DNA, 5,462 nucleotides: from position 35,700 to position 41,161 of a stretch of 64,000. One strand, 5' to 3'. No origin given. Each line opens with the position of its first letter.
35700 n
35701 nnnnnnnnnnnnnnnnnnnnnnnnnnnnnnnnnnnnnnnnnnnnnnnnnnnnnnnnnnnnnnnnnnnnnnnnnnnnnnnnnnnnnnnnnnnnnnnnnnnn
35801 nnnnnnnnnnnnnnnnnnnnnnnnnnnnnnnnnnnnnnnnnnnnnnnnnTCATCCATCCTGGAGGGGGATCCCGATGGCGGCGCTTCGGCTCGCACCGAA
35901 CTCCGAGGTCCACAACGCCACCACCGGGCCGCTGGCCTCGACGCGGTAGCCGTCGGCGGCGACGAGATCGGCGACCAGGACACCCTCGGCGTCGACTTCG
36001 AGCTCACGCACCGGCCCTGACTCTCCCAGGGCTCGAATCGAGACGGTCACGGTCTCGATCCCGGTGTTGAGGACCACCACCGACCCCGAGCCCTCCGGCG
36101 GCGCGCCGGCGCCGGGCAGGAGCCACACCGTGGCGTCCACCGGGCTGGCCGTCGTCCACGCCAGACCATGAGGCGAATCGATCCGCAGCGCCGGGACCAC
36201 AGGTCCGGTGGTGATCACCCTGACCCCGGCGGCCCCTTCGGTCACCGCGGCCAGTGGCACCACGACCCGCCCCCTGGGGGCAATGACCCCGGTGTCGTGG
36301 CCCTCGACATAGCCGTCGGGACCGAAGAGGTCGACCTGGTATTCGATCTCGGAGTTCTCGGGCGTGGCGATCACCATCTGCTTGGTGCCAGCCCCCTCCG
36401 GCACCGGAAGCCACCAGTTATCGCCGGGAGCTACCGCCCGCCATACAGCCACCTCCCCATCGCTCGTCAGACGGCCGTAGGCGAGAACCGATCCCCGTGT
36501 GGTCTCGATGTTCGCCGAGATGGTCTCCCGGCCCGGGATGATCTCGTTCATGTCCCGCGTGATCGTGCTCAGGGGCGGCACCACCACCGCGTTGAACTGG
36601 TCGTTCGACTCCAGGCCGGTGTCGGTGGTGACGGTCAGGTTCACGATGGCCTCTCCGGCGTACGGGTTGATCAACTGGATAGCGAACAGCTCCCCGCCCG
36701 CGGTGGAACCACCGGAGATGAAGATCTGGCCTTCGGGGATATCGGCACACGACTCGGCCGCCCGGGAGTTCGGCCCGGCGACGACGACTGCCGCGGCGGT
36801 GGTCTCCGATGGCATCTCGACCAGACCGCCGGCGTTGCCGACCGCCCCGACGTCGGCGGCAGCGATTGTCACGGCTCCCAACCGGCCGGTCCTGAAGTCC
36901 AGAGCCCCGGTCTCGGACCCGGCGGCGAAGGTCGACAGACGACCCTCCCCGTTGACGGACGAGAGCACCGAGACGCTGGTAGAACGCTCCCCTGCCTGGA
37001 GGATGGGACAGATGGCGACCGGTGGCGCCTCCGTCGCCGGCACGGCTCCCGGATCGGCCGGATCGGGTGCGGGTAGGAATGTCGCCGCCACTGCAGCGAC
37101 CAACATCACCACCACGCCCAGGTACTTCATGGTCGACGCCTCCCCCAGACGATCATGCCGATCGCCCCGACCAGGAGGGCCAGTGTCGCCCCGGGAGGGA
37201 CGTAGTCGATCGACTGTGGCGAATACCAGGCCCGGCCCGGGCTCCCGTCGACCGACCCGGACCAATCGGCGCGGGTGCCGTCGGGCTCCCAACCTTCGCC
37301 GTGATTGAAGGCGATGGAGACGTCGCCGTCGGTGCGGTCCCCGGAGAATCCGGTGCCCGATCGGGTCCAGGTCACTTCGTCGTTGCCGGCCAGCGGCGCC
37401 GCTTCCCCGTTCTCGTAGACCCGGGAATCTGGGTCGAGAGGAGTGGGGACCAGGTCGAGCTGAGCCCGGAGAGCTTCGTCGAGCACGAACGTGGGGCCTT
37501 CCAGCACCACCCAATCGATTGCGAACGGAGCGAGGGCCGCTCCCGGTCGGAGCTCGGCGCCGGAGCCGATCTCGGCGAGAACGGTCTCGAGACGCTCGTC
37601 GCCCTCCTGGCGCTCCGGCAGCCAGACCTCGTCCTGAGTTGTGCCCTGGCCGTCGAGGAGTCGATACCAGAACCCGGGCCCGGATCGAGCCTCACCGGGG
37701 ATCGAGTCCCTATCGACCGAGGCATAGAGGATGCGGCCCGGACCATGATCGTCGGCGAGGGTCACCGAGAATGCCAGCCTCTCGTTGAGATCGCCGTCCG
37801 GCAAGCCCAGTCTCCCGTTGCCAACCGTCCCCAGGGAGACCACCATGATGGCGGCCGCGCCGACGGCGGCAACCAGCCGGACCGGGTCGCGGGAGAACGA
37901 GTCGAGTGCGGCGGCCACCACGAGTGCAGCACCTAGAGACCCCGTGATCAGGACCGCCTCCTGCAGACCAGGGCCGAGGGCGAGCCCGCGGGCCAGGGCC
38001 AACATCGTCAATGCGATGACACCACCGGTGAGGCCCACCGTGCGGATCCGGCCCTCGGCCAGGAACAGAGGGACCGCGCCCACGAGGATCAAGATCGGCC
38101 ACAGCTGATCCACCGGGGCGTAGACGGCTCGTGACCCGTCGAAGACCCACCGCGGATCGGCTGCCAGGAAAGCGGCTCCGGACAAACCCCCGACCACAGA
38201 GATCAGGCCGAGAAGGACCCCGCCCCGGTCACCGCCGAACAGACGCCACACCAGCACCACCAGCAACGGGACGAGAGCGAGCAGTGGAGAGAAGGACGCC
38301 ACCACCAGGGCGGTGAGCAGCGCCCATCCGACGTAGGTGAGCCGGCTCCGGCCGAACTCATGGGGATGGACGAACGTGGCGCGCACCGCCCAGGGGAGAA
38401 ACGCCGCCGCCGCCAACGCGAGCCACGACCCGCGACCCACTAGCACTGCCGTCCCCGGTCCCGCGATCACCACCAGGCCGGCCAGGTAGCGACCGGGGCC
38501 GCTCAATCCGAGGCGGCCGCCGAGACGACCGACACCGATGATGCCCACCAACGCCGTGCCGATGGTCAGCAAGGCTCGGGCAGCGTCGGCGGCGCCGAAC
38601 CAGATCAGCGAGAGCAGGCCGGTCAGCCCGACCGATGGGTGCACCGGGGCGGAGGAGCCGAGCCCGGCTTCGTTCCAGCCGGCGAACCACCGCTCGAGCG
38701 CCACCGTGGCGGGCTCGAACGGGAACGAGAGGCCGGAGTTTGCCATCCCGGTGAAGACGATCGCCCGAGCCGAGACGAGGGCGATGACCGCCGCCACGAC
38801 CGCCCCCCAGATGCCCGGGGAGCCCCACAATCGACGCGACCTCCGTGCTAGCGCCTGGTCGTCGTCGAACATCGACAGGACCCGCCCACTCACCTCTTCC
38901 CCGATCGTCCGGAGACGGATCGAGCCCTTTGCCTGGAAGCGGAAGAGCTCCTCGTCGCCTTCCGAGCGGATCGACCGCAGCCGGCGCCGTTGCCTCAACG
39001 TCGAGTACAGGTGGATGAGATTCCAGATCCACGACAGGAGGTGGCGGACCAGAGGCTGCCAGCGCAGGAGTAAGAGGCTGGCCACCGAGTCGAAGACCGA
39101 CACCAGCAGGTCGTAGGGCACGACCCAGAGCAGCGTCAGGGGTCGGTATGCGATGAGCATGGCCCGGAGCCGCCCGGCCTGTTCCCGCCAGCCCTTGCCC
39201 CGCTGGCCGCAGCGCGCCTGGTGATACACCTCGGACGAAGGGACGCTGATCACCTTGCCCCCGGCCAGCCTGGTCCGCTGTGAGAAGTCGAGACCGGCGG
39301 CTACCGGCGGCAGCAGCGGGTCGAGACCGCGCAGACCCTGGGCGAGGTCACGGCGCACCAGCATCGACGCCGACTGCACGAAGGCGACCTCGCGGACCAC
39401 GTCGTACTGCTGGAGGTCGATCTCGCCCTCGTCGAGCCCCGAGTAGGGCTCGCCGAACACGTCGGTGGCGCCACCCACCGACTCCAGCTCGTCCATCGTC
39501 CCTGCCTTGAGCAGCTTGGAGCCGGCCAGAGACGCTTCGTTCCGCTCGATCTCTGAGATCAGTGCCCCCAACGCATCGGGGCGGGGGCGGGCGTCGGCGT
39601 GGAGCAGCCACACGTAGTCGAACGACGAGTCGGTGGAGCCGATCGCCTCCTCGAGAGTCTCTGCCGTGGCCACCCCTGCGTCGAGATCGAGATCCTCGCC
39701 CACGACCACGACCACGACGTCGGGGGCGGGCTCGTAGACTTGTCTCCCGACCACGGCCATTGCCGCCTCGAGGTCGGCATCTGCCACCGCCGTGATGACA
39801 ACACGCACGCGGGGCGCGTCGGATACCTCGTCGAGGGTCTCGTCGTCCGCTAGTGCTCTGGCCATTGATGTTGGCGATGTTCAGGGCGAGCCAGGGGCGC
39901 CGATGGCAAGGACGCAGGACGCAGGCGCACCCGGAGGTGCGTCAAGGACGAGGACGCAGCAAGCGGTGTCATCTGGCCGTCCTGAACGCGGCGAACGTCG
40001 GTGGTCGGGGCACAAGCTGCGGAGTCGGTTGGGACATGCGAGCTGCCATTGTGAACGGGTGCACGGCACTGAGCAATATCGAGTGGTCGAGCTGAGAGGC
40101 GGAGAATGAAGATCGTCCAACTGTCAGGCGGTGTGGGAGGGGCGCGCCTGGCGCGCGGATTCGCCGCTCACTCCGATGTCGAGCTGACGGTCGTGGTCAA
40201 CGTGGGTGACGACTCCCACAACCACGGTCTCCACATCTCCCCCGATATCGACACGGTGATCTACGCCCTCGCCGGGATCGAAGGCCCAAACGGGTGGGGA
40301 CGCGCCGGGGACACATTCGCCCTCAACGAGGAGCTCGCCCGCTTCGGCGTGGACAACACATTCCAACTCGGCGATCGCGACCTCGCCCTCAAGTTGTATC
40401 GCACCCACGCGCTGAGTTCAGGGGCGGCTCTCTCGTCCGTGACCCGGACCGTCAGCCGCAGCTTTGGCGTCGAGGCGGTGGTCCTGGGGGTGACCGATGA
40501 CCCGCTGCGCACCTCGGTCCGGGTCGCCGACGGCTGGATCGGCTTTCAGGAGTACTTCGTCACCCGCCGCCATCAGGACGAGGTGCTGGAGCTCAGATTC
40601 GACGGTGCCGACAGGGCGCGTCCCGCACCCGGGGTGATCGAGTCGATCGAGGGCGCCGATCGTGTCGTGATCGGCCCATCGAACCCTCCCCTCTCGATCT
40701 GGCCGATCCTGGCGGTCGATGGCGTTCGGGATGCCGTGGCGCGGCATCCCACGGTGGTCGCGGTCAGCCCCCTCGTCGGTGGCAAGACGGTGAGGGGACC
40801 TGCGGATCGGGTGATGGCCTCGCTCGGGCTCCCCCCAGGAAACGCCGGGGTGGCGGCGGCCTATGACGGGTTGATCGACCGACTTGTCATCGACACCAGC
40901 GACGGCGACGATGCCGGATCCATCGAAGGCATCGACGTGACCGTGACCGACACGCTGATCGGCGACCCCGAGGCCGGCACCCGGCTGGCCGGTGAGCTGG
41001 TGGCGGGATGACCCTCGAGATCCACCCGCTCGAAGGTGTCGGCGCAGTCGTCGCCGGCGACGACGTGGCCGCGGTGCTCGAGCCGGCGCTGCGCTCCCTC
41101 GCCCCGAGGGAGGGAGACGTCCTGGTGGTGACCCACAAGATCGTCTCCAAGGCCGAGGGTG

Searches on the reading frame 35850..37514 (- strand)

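Call 65: search_protein_families(library=pfam, proteins=[window:35850-37514:-], max_evalue=0.00001)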
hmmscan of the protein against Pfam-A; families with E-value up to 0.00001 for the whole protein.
window:35850-37514:- (554 aa): 1 family
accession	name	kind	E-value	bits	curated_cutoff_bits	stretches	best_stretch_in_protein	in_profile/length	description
PF18986.5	DUF5719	-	2.3e-20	73.4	26.2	2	251-445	39-243/319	Family of unknown function (DUF5719)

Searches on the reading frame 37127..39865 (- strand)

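Call 65: search_protein_families(library=pfam, proteins=[window:37127-39865:-], max_evalue=0.00001)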
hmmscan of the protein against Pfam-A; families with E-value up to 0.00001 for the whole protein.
window:37127-39865:- (912 aa): 1 family
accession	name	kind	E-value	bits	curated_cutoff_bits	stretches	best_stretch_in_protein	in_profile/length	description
PF13641.12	Glyco_tranf_2_3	-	9.1e-07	29.6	27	1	10-217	19-213/230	Glycosyltransferase like family 2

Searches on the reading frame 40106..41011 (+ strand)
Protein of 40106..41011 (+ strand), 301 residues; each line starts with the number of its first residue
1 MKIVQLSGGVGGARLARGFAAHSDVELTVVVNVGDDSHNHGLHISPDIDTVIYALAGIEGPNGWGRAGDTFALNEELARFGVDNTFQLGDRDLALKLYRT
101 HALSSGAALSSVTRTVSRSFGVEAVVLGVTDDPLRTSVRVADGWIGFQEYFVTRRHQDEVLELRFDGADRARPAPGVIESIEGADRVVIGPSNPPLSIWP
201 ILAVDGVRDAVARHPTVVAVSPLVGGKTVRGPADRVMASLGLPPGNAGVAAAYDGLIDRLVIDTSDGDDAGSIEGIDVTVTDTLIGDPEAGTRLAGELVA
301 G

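Call 65: search_protein_families(library=pfam, proteins=[window:40106-41011:+], max_evalue=0.00001)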
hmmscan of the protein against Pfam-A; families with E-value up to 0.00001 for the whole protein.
window:40106-41011:+ (301 aa): 1 family
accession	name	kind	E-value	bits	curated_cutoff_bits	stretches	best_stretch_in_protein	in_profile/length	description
PF01933.23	CofD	-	5.3e-48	164.1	30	1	3-266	1-253/290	2-phospho-L-lactate transferase CofD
